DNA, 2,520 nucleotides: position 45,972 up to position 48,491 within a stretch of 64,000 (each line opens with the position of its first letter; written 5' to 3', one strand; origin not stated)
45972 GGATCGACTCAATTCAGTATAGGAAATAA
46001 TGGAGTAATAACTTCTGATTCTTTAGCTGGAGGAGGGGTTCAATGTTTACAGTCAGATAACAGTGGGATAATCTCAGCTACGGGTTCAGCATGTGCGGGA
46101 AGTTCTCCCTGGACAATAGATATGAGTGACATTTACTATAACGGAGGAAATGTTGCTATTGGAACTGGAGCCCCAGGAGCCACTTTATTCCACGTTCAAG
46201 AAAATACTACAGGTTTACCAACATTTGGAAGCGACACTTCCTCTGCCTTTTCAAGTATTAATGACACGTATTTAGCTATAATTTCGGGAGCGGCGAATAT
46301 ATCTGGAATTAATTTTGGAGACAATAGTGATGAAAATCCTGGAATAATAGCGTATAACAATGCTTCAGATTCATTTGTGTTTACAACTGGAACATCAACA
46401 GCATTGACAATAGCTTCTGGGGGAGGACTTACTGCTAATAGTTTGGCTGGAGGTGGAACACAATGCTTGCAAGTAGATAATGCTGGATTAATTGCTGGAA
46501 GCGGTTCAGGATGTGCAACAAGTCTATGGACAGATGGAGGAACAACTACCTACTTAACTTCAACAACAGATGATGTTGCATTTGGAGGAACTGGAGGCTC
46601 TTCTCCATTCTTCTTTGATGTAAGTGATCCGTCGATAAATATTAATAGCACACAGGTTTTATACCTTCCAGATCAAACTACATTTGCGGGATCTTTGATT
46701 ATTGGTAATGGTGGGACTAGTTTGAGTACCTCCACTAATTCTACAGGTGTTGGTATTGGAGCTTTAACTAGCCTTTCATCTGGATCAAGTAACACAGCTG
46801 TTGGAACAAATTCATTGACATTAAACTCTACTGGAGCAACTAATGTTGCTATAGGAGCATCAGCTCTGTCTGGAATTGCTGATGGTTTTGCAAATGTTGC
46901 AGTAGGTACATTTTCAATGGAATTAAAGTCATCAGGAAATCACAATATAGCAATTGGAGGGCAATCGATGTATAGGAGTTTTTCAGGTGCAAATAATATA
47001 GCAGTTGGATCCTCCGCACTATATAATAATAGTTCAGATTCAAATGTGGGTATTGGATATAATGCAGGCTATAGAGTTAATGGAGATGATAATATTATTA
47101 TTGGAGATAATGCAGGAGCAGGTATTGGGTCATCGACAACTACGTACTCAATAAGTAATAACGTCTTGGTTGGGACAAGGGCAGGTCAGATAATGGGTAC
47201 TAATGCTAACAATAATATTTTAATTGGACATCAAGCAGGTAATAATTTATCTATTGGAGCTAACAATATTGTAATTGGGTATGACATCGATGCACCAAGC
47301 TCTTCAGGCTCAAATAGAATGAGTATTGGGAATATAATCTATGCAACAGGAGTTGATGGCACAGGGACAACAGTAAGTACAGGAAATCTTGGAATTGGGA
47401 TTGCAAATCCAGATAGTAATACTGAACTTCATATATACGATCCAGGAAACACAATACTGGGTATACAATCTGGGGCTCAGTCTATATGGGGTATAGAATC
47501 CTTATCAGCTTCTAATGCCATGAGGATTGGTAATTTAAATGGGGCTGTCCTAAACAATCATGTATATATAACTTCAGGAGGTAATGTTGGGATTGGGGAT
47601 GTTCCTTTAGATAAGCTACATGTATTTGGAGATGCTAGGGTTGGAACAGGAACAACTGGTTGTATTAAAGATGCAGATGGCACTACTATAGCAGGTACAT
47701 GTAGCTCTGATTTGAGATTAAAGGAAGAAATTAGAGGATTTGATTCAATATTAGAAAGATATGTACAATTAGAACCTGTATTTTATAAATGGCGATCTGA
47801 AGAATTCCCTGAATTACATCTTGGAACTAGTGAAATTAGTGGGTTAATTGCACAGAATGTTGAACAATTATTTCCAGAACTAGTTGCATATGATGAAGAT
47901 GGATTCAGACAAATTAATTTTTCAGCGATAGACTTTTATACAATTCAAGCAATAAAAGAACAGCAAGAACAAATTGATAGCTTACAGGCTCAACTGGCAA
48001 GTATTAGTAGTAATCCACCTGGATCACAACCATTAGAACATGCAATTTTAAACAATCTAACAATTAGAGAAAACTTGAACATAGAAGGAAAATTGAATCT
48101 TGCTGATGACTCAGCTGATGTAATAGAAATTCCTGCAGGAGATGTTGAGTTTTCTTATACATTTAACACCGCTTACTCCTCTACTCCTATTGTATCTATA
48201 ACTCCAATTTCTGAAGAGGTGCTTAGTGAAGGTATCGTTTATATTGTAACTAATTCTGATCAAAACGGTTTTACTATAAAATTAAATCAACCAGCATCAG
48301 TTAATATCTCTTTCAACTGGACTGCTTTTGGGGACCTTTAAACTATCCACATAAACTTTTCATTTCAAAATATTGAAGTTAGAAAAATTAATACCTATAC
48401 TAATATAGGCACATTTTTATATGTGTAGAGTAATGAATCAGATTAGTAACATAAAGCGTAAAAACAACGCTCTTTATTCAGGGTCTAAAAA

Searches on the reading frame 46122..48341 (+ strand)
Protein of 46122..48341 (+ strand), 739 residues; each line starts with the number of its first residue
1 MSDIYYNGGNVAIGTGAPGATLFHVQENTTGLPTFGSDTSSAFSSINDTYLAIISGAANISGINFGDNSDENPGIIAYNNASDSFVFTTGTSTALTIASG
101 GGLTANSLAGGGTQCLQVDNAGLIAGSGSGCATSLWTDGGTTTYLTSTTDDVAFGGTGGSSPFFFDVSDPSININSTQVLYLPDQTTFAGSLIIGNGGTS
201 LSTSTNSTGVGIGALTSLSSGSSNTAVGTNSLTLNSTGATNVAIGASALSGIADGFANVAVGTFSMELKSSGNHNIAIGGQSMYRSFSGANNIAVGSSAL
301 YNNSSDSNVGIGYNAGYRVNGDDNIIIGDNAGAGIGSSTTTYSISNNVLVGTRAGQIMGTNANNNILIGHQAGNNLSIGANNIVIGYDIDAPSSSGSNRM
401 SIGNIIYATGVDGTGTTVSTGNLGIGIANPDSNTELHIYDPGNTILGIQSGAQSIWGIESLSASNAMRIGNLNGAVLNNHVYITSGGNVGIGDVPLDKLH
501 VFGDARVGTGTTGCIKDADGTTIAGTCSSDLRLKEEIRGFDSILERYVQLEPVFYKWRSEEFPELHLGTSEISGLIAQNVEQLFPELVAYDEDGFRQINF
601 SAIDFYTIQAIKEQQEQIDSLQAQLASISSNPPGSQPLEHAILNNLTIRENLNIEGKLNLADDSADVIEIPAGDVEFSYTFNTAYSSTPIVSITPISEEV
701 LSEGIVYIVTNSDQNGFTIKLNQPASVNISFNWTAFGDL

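Call 52: search_protein_families(library=pfam, proteins=[window:46122-48341:+], max_evalue=0.0001)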
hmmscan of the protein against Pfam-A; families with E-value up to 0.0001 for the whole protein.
window:46122-48341:+ (739 aa): 1 family
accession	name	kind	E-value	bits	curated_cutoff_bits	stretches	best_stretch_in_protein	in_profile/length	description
PF13884.11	Peptidase_S74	-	6.5e-10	39.6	22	1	529-588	1-57/58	Chaperone of endosialidase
